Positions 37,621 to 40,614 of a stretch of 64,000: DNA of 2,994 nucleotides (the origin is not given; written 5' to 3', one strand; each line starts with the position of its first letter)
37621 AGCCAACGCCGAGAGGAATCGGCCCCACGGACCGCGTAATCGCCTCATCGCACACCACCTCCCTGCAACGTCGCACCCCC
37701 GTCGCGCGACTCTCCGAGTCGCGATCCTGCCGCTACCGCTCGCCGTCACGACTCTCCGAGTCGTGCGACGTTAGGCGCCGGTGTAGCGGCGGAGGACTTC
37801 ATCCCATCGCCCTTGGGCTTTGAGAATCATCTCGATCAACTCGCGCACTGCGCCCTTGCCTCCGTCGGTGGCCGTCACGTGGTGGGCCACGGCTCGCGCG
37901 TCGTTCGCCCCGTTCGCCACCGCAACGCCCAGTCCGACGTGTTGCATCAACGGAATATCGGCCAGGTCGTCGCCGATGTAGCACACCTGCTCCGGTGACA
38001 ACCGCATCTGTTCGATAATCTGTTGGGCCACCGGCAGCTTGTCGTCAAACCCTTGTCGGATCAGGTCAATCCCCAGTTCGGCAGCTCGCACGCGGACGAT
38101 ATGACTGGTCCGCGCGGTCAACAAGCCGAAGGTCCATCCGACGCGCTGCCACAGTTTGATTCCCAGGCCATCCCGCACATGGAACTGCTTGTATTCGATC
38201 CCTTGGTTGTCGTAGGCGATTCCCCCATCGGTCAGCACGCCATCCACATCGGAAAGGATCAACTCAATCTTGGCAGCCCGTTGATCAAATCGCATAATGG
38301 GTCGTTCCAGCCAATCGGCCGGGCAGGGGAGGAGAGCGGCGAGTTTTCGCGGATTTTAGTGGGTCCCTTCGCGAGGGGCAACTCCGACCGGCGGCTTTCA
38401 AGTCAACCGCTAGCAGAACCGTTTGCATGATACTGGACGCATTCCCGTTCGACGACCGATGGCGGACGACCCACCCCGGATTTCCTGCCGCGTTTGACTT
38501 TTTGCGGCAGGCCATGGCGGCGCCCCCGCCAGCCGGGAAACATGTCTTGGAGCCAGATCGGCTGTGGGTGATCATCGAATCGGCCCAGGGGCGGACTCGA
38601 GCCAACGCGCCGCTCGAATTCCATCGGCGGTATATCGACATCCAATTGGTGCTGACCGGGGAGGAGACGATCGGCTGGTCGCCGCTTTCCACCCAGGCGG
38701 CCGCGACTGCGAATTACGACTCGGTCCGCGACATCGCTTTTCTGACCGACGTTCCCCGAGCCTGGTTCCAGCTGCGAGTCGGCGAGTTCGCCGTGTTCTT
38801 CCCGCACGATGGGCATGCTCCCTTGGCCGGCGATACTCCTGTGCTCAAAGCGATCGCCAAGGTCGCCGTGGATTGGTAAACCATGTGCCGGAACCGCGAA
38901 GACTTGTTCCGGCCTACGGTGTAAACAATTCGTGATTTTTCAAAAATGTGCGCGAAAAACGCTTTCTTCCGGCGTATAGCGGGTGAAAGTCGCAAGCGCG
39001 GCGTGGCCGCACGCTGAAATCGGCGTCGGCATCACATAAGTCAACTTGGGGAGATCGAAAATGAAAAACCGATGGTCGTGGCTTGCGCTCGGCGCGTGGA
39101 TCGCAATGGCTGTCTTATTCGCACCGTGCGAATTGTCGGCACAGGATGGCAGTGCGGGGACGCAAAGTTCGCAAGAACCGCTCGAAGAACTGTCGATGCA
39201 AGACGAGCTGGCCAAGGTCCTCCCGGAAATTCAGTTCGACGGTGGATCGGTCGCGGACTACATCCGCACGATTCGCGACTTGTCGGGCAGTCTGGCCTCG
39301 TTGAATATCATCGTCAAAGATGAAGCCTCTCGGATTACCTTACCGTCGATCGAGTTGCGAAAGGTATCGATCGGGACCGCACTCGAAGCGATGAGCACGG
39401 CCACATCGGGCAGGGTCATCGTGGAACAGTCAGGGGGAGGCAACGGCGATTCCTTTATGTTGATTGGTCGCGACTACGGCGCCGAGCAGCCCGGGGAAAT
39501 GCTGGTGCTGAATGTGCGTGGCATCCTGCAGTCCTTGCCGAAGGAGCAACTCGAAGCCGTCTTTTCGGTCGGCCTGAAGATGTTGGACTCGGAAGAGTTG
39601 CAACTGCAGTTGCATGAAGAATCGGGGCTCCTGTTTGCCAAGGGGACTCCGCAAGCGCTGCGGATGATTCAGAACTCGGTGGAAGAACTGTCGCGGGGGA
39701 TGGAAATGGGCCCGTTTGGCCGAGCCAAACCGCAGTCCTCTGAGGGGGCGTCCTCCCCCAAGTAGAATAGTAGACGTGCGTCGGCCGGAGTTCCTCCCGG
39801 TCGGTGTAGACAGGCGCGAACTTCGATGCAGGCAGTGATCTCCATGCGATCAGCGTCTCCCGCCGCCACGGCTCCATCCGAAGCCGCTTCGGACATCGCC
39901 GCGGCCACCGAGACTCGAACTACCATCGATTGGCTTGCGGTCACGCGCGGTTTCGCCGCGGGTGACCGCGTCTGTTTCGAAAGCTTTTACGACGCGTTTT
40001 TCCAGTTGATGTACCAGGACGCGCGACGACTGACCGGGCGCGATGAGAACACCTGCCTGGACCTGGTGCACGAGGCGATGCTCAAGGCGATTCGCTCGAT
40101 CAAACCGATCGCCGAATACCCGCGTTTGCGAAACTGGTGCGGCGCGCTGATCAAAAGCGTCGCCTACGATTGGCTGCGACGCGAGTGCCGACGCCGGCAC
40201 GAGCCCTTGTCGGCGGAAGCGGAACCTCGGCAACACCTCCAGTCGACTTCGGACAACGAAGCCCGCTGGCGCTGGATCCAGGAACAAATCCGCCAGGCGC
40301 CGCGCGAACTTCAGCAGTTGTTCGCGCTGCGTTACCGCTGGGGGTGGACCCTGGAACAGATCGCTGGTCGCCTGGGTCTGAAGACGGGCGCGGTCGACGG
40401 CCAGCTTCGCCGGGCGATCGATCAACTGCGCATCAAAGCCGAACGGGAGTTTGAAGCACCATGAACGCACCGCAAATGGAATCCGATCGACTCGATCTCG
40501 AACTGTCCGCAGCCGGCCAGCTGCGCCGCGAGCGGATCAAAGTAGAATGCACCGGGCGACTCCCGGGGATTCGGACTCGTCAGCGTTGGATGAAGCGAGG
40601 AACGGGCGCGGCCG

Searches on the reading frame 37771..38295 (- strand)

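Call 60: search_protein_families(library=pfam, max_evalue=0.0001, proteins=[window:37771-38295:-])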
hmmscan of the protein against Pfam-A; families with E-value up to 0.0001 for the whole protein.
window:37771-38295:- (174 aa): 2 families
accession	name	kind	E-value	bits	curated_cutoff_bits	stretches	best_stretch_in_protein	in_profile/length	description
PF08282.18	Hydrolase_3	-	8.2e-13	49.1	20.9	1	76-146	179-248/255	haloacid dehalogenase-like hydrolase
PF00702.32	Hydrolase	-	1.9e-07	32.1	26.4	1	47-121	108-191/191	haloacid dehalogenase-like hydrolase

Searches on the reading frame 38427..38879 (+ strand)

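Call 60: search_protein_families(library=pfam, max_evalue=0.0001, proteins=[window:38427-38879:+])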
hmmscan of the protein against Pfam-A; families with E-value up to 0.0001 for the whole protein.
window:38427-38879:+ (150 aa): 1 family
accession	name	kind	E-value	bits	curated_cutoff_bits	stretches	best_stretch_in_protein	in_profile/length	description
PF04074.18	DUF386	-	1e-37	129.9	26.5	1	1-147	1-145/145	YhcH/YjgK/YiaL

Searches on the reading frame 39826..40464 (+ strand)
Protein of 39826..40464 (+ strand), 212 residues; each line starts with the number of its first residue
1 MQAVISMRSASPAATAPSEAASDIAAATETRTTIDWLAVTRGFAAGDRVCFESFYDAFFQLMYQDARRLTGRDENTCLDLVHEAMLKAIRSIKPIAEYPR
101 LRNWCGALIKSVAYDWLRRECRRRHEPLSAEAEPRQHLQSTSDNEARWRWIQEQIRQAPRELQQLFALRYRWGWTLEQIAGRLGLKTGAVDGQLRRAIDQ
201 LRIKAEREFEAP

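Call 60: search_protein_families(library=pfam, max_evalue=0.0001, proteins=[window:39826-40464:+])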
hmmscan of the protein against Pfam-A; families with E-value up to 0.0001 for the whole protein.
window:39826-40464:+ (212 aa): 3 families
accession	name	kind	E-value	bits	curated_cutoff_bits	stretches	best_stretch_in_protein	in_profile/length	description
PF08281.18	Sigma70_r4_2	-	1.4e-06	28.3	25.7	1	149-200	2-53/54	Sigma-70, region 4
PF04542.20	Sigma70_r2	-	3.9e-06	27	24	1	55-121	2-69/71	Sigma-70 region 2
PF04545.22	Sigma70_r4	-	7.9e-06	25.7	24.1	1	163-202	10-49/50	Sigma-70, region 4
